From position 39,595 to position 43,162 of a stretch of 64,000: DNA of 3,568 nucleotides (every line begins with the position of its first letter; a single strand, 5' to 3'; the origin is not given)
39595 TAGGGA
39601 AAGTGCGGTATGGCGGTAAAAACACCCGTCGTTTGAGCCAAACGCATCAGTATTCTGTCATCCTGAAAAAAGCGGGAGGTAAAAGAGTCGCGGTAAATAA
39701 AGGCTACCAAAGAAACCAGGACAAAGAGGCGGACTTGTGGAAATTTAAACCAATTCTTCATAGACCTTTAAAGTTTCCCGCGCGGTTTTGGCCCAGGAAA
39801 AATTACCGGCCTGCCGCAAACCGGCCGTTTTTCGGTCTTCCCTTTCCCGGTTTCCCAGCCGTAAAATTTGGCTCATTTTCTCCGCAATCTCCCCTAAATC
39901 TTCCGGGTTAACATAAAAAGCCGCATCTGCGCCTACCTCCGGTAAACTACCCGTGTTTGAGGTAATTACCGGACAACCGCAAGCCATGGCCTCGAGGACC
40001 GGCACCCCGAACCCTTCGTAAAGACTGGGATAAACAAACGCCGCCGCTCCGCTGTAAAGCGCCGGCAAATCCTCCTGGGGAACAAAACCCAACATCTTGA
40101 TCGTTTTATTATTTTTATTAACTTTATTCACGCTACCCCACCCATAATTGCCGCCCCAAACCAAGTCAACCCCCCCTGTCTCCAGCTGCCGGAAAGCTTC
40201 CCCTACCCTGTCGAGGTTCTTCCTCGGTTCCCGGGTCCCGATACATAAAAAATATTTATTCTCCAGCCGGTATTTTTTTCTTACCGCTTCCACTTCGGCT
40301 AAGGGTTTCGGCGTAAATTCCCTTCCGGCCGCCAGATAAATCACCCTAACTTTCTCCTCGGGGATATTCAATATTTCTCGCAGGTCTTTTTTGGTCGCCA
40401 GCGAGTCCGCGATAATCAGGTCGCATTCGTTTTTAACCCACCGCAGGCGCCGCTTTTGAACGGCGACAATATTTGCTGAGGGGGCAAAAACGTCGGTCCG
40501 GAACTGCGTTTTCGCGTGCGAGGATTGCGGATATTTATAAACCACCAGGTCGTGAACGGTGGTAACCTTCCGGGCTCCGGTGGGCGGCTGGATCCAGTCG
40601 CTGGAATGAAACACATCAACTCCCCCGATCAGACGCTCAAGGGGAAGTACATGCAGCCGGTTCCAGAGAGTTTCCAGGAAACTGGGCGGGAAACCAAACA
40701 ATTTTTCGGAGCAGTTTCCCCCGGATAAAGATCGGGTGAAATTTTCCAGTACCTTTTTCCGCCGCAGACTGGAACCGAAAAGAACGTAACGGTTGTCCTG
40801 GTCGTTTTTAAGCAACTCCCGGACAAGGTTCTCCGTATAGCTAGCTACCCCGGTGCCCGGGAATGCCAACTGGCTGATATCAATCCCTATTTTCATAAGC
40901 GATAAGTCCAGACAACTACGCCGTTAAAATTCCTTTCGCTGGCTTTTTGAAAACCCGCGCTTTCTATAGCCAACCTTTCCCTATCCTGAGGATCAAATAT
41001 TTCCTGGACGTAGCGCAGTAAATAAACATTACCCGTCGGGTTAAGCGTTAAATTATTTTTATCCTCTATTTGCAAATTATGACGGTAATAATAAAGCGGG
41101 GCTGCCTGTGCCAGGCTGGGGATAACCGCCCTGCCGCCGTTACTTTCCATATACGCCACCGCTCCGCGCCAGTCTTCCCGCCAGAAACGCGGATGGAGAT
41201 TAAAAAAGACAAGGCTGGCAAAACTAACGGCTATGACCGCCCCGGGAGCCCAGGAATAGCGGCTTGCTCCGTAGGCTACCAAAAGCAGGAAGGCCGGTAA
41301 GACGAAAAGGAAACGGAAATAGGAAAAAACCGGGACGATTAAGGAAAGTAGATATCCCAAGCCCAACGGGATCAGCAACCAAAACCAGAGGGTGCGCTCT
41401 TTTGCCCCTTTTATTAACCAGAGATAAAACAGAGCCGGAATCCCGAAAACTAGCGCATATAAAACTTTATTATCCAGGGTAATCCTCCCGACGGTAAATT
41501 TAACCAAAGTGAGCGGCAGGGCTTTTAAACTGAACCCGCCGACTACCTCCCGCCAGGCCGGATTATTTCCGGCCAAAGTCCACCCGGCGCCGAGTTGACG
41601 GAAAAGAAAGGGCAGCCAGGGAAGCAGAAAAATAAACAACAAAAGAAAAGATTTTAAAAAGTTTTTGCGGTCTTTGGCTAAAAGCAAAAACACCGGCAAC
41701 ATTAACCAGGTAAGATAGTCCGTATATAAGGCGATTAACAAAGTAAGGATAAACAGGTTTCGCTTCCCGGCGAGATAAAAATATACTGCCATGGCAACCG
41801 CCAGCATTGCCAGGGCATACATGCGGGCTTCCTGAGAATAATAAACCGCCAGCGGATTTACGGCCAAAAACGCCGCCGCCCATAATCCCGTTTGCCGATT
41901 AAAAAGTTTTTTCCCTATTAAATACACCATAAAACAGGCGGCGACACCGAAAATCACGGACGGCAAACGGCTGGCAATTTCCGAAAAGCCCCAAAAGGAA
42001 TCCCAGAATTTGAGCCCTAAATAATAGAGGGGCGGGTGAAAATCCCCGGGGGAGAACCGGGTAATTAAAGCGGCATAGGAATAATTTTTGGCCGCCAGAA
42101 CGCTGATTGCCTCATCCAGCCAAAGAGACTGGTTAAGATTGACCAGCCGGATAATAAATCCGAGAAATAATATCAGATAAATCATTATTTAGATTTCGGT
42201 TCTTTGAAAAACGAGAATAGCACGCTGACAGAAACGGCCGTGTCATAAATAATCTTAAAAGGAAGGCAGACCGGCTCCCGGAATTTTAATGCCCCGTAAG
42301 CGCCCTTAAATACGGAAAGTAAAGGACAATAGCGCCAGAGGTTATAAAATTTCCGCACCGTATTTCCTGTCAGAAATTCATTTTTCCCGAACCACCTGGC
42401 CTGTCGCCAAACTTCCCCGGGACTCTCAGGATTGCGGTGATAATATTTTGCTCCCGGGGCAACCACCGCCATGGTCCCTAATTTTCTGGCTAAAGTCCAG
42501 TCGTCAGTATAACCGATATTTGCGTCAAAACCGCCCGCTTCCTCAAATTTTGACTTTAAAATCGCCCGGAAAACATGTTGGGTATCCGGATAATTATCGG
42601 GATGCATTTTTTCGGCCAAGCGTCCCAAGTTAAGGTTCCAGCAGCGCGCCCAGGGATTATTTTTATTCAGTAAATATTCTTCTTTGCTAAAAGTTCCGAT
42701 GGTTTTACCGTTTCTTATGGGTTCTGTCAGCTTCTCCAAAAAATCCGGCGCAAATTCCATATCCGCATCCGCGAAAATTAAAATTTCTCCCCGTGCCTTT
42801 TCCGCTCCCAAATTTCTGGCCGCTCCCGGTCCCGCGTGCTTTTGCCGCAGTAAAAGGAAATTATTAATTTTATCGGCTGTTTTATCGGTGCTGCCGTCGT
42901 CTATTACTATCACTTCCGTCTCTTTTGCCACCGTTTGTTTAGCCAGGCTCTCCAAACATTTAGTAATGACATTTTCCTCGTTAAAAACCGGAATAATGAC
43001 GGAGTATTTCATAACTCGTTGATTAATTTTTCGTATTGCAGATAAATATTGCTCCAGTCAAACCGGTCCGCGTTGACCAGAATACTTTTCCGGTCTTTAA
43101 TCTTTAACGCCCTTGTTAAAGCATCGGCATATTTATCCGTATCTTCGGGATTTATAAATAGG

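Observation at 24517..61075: Approximately 36-kb surface-glycan assembly locus with an exceptional density of glycosyltransferases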

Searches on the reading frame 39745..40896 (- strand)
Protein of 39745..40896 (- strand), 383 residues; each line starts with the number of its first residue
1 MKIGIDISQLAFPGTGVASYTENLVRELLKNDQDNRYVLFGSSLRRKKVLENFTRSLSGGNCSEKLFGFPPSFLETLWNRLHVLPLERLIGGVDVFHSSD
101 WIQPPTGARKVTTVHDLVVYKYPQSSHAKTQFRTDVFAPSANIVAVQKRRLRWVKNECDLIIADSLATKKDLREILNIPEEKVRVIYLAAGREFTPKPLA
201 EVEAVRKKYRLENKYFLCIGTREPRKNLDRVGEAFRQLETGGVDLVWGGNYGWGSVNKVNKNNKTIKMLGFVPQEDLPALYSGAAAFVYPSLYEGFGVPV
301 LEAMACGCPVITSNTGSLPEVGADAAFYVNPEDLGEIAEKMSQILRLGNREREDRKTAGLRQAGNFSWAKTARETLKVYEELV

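Call 4: search_protein_families(library=pfam, proteins=[window:39745-40896:-], max_evalue=0.01)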
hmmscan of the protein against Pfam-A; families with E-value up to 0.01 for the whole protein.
window:39745-40896:- (383 aa): 5 families
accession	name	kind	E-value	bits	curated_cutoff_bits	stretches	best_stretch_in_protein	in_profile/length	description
PF00534.26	Glycos_transf_1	-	3.7e-29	101.9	26.4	1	207-353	7-163/172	Glycosyl transferases group 1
PF13692.12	Glyco_trans_1_4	-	2.8e-25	89.7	27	1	214-345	2-140/142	Glycosyl transferases group 1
PF13439.12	Glyco_transf_4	-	2.8e-13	50.7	28.5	1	16-187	3-163/170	Glycosyltransferase Family 4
PF13524.12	Glyco_trans_1_2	-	2.3e-09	37.8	25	1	235-360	6-126/144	Glycosyl transferase-like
PF20706.3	GT4-conflict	-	1e-05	25.2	26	1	274-315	272-313/385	Family 4 Glycosyltransferase in conflict systems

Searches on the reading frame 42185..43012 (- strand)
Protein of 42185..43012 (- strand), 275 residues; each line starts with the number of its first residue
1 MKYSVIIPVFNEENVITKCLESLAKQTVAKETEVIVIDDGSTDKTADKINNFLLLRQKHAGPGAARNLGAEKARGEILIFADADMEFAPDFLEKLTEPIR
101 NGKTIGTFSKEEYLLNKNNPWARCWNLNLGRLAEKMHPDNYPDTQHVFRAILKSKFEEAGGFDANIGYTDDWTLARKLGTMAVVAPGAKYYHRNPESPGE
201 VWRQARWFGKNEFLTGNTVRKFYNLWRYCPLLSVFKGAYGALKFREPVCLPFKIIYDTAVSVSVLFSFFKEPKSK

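Call 4: search_protein_families(library=pfam, proteins=[window:42185-43012:-], max_evalue=0.01)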
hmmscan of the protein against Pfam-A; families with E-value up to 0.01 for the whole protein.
window:42185-43012:- (275 aa): 5 families
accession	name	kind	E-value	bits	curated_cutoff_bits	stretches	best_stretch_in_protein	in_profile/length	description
PF00535.33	Glycos_transf_2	-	1.8e-32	113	23.3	1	4-158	1-166/168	Glycosyl transferase family 2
PF10111.15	Glyco_tranf_2_2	-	6.8e-17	62.3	27.3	1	4-97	1-104/276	Glycosyltransferase like family 2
PF13641.12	Glyco_tranf_2_3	-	8.5e-11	42.7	27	1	3-207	3-227/230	Glycosyltransferase like family 2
PF13506.12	Glyco_transf_21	-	0.0015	18.5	21.7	1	69-176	25-135/174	Glycosyl transferase family 21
PF03602.21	Cons_hypoth95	-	0.003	17.7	24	1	8-62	121-175/182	Conserved hypothetical protein 95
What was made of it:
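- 42185..43012 (-): g16: GT2 (core). Glycos_transf_2, 113 bits (call 4).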

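Call 30: find_related_loci(query=A2, collection=metagenome_contigs, flank=10000)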
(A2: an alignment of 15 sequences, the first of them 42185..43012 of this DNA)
Query A2 (275 aa) in metagenome_contigs; peptide patterns used: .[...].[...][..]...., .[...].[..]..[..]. (x = any residue, [..] = any of these).
600 stretches matched a pattern (row limit reached: there are more); 548 encode a relative of the query (tblastn E <= 1e-3); the best 80 are kept; 80 distinct loci.
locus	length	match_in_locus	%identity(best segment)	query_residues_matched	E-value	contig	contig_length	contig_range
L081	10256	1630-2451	45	1-265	3e-66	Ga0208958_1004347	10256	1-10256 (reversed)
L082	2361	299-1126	42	4-275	3e-59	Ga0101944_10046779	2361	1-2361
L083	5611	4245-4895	32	1-209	1e-24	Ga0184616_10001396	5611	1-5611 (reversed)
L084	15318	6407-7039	31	1-204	2e-22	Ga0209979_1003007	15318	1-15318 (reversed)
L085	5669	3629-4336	30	1-231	8e-22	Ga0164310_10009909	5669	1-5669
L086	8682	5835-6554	30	1-227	2e-21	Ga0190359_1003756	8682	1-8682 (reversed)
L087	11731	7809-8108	51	4-94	4e-21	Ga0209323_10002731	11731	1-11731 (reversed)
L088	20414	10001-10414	38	4-121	4e-21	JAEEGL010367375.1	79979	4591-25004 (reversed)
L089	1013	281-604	42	1-103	8e-21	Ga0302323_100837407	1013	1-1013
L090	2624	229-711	34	4-174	4e-20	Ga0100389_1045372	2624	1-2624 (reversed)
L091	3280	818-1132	41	2-103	6e-20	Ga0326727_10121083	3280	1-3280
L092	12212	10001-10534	30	4-180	2e-19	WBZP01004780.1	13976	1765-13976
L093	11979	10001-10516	31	1-162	3e-19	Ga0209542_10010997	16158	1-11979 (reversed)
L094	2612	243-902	28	2-207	3e-19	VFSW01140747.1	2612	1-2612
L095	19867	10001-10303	43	4-99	8e-19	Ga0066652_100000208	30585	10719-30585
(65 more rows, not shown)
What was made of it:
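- Tried and rejected: Metagenome scan anchored on a g16 (GT2) alignment, meant to reach the 5' half in relatives (call 30).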

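Call 60: search_solved_structures(query=A2, max_evalue=0.001)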
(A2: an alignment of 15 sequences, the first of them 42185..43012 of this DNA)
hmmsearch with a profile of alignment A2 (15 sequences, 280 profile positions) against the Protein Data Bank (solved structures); distinct sequences matched with E-value up to 0.001: 55.
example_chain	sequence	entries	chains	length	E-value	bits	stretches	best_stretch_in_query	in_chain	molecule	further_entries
2z87_A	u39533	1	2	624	1.2e-34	123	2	2-185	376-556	Chondroitin synthase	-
2z86_A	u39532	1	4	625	1.2e-34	123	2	2-185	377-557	Chondroitin synthase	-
5hea_A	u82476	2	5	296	4.4e-28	101.4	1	2-107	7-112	Putative glycosyltransferase (GalT1)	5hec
5tze_C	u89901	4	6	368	1.7e-23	86.4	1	1-106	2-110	Glycosyl transferase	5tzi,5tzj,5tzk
5tz8_A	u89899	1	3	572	2.8e-23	85.7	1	1-106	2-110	Glycosyl transferase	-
3bcv_A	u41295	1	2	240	1.9e-19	73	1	1-97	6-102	Putative glycosyltransferase protein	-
6p61_A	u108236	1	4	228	8.7e-19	70.9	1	2-102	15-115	Glycosyltransferase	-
8vh7_A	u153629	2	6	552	6e-17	64.9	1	2-107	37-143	Heparosan synthase B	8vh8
8viw_A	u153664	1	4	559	6.2e-17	64.8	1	2-107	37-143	Heparosan synthase B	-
5mlz_A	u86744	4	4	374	9e-17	64.3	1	1-111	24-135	Dolichol monophosphate mannose synthase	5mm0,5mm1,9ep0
3l7i_A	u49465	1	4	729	1.1e-16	64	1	1-94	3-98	Teichoic acid biosynthesis protein F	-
3l7j_A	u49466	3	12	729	1.1e-16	64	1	1-94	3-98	Teichoic acid biosynthesis protein F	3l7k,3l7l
3l7m_A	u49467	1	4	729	1.1e-16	64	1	1-94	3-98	Teichoic acid biosynthesis protein F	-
6yv7_B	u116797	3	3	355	4.7e-16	61.9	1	1-208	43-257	Glycosyl transferase, family 2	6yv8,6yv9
6yv7_A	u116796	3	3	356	4.7e-16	61.9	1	1-208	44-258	Glycosyl transferase, family 2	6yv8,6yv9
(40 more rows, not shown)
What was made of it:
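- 42185..43012 (-): The profile best matches chondroitin synthase and GalT1, and matches DPMS, ArnC and GtrB less well (call 60).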

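Call 61: search_protein_families(library=ncbifam, proteins=[window:42185-43012:-], max_evalue=0.00001)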
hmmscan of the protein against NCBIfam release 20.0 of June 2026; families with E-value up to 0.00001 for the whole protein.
window:42185-43012:- (275 aa): 21 families
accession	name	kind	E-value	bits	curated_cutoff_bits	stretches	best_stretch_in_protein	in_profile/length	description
NF041875.1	EPS_EpsD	equivalog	8.8e-29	100.9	370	1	4-215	2-230/325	exopolysaccharide biosynthesis glycosyltransferase EpsD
TIGR04283.1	glyco_like_mftF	equivalog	4.2e-22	78.8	182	1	4-180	2-171/221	TIGR04283 family arsenosugar biosynthesis glycosyltransferase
NF007482.0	PRK10073.1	equivalog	6e-20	71.5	423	1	2-97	7-108/334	glycosyltransferase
TIGR03965.1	mycofact_glyco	equivalog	5.4e-19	68.4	280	1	4-98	77-178/467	mycofactocin biosynthesis glycosyltransferase MftF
NF047683.1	TeichurnBiosyTuaG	equivalog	1.1e-13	51.5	400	1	4-118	9-130/252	teichuronic acid biosynthesis protein TuaG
TIGR03937.1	PgaC_IcaA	equivalog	4.3e-11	42.4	422.3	1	3-105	47-156/407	poly-beta-1,6-N-acetyl-D-glucosamine synthase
NF047588.1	GlcsyltransPgfSStrep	equivalog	1.1e-10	41.2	500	1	1-104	1-115/308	glycosyltransferase PgfS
NF038299.1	EPS_HpsN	equivalog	1.4e-10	40.7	425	1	3-107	3-114/317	hormogonium polysaccharide biosynthesis glycosyltransferase HpsN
NF010496.0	PRK13915.1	equivalog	3.3e-10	39.5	262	1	3-105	33-148/307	glucosyl-3-phosphoglycerate synthase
NF050050.1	ProtGlycPglI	equivalog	5.2e-10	39.2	500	1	2-102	3-111/306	GalNAc(5)-diNAcBac-PP-undecaprenol beta-1,3-glucosyltransferase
TIGR04182.1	glyco_TIGR04182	equivalog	1.2e-09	38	325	1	4-107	3-108/293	S-layer glycoprotein N-glycosyltransferase AglJ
TIGR04242.1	nodulat_NodC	equivalog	1.2e-09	37.6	550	1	4-120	51-176/395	chitooligosaccharide synthase NodC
NF038302.1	EPS_HpsE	equivalog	4.4e-09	35.7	300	1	2-109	2-121/307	hormogonium polysaccharide biosynthesis glycosyltransferase HpsE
TIGR03469.1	HpnB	hypoth_equivalog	9.5e-09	34.7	379.25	1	4-49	47-92/386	hopene-associated glycosyltransferase HpnB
NF007986.1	PRK10714.1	equivalog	2.4e-08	33.3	529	1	2-103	7-119/316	undecaprenyl-phosphate 4-deoxy-4-formamido-L-arabinose transferase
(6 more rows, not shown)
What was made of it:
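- Tried and rejected: Rejected as unsupported (calls 60, 61).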
